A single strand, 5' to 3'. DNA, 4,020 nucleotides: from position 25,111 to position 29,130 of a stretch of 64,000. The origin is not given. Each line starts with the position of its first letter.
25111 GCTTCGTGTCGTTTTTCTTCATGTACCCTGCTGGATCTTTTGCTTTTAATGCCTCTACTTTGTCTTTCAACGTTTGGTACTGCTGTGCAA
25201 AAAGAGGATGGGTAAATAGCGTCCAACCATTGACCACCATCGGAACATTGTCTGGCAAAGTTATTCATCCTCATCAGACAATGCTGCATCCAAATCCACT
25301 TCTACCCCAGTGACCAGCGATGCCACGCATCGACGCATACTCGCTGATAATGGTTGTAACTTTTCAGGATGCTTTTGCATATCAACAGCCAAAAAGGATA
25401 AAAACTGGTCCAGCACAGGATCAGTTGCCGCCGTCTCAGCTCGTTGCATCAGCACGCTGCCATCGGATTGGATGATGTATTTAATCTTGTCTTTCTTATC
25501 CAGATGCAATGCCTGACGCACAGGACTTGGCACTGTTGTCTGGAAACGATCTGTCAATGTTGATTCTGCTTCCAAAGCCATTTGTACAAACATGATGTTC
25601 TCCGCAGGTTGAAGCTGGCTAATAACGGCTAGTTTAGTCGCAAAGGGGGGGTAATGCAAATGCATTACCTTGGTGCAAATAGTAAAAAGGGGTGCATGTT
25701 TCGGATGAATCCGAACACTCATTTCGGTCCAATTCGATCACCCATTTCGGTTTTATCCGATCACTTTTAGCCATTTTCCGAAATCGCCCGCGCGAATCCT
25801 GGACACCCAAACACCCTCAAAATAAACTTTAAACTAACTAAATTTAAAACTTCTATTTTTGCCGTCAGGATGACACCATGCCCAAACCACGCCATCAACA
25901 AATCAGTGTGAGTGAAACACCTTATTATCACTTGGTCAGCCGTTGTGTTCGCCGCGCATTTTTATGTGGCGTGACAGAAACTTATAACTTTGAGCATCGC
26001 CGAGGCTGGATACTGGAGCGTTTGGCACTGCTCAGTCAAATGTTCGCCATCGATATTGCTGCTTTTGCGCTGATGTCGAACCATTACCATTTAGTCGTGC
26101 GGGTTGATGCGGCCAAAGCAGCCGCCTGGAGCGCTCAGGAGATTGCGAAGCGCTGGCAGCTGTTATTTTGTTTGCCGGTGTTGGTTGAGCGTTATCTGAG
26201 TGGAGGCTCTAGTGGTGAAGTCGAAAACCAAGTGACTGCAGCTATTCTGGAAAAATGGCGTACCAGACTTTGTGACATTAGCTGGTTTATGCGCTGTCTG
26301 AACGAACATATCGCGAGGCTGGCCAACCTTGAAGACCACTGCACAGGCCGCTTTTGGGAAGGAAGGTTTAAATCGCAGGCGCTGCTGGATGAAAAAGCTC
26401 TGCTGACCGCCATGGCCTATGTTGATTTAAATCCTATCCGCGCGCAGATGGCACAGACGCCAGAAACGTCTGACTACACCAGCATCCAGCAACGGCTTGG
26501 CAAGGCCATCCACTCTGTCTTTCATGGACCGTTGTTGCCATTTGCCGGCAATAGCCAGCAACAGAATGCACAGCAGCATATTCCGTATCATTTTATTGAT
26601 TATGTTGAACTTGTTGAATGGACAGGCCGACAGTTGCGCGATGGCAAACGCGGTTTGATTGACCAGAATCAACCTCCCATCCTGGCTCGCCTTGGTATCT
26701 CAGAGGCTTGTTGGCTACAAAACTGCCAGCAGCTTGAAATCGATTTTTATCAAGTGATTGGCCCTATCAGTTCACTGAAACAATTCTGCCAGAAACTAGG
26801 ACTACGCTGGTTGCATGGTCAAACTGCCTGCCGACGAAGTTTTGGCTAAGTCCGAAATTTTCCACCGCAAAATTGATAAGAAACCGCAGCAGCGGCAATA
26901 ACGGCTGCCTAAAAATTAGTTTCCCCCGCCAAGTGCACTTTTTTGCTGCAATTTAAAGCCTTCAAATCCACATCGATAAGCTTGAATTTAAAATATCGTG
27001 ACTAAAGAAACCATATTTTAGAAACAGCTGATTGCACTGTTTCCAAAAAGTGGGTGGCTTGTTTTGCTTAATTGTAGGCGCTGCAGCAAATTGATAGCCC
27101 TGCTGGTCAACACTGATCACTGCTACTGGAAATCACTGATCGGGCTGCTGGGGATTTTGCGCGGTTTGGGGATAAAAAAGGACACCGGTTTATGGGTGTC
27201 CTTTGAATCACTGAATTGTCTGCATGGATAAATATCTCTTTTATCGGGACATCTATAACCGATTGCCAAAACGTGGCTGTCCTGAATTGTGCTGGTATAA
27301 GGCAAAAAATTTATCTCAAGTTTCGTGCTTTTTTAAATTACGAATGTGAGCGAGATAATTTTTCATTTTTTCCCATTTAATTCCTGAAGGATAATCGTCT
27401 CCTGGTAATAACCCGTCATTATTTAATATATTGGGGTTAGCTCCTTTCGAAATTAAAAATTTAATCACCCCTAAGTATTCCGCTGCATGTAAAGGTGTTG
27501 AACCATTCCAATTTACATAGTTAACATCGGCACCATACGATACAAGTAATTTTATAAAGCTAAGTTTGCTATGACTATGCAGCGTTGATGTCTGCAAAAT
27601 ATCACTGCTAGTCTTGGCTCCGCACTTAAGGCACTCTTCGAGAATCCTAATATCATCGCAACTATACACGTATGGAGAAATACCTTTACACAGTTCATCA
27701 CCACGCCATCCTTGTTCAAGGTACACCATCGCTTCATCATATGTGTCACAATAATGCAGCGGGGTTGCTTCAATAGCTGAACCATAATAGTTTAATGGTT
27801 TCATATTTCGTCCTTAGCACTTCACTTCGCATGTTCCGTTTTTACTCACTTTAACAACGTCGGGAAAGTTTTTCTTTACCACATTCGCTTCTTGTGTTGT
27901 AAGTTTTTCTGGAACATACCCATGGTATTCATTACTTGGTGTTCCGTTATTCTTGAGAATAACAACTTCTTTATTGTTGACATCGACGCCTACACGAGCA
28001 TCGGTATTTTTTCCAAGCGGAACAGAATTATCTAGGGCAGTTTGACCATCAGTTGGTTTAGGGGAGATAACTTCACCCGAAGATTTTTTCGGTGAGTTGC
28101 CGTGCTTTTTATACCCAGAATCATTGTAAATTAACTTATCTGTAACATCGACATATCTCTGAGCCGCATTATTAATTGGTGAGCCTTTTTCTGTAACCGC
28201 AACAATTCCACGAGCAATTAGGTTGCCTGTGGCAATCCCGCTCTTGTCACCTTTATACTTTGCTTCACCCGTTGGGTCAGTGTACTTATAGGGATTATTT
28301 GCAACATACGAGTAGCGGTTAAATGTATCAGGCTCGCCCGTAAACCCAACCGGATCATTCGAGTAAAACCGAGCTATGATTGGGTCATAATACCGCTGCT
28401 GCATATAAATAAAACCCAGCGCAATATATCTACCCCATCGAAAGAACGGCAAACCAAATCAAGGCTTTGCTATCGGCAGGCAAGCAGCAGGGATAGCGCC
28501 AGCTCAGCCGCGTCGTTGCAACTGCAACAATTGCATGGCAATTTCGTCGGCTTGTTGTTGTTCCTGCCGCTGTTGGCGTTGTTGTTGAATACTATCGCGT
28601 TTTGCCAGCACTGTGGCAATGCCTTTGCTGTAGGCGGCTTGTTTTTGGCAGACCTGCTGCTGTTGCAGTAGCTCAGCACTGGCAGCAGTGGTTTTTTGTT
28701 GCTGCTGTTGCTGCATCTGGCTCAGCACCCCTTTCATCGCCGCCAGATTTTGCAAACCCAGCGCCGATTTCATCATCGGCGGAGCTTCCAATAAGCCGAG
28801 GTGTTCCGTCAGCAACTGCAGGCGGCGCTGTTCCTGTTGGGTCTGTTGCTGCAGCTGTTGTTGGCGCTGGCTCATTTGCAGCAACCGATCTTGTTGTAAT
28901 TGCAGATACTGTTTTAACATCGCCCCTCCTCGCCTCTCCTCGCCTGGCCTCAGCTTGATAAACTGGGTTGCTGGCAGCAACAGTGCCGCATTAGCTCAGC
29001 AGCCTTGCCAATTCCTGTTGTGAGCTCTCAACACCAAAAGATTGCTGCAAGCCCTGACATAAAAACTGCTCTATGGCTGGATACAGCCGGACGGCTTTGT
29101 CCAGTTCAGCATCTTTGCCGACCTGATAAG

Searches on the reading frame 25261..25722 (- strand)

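Call 7: search_protein_families(library=ncbifam, proteins=[window:25261-25722:-], max_evalue=0.01)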
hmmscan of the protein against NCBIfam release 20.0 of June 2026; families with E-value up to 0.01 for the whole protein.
window:25261-25722:- (153 aa): 1 family
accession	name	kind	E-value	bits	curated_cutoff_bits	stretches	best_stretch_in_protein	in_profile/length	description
NF007429.0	PRK09974.1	equivalog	6e-41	138.9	125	1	45-153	6-114/114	type II toxin-antitoxin system PrlF family antitoxin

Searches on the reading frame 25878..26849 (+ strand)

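Call 7: search_protein_families(library=ncbifam, proteins=[window:25878-26849:+], max_evalue=0.01)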
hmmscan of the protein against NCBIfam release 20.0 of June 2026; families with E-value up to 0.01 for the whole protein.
window:25878-26849:+ (323 aa): 1 family
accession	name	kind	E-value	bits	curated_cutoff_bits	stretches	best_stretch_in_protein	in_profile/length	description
NF047646.1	REP_Tyr_transpos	equivalog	2.4e-09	37.2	80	1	138-197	76-142/146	REP-associated tyrosine transposase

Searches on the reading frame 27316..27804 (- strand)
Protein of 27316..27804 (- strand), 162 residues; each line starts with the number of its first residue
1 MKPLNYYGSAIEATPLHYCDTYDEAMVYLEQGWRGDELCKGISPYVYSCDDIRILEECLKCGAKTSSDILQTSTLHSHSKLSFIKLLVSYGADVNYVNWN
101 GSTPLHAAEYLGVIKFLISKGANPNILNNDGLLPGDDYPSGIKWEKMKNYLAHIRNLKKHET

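Call 7: search_protein_families(library=ncbifam, proteins=[window:27316-27804:-], max_evalue=0.01)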
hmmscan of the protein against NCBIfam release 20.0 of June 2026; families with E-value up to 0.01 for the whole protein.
window:27316-27804:- (162 aa): 2 families
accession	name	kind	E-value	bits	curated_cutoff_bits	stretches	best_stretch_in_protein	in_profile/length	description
NF043029.1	T4SS_AnkY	equivalog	0.00019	20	600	1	78-136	468-529/543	Dot/Icm T4SS effector AnkY/LegA9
NF043023.1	T4SS_AnkH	equivalog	0.00082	18.2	600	1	80-132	44-99/467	Dot/Icm T4SS effector AnkH/LegA3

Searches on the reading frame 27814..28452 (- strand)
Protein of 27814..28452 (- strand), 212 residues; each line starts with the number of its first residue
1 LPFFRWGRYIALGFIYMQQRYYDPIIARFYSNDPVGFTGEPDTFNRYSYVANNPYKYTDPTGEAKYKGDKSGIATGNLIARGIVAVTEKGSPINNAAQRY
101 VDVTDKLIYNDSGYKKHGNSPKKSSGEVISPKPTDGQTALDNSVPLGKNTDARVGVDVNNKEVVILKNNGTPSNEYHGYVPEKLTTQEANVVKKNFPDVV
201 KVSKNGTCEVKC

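Call 7: search_protein_families(library=ncbifam, proteins=[window:27814-28452:-], max_evalue=0.01)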
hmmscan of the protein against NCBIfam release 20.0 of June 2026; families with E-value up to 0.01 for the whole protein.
window:27814-28452:- (212 aa): 2 families
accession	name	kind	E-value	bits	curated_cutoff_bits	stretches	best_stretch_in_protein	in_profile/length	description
TIGR03696.1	Rhs_assc_core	domain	7.6e-16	58.4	32.5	1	12-62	28-75/76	RHS repeat-associated core domain-containing protein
NF041261.1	RHS_core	equivalog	0.00054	17.9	2000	1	13-62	1215-1260/1261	RHS element core protein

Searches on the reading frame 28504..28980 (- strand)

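Call 7: search_protein_families(library=ncbifam, proteins=[window:28504-28980:-], max_evalue=0.01)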
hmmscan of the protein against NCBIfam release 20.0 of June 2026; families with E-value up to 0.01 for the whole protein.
window:28504-28980:- (158 aa): 0 families

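Call 25: search_protein_families(library=pfam, proteins=[window:28504-28980:-], max_evalue=0.01)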
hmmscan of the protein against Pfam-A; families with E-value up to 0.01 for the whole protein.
window:28504-28980:- (158 aa): 1 family
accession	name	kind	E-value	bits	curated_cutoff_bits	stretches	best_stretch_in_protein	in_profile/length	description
PF02050.21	FliJ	-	8.9e-06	26.4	28.4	1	37-151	4-122/123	Flagellar FliJ protein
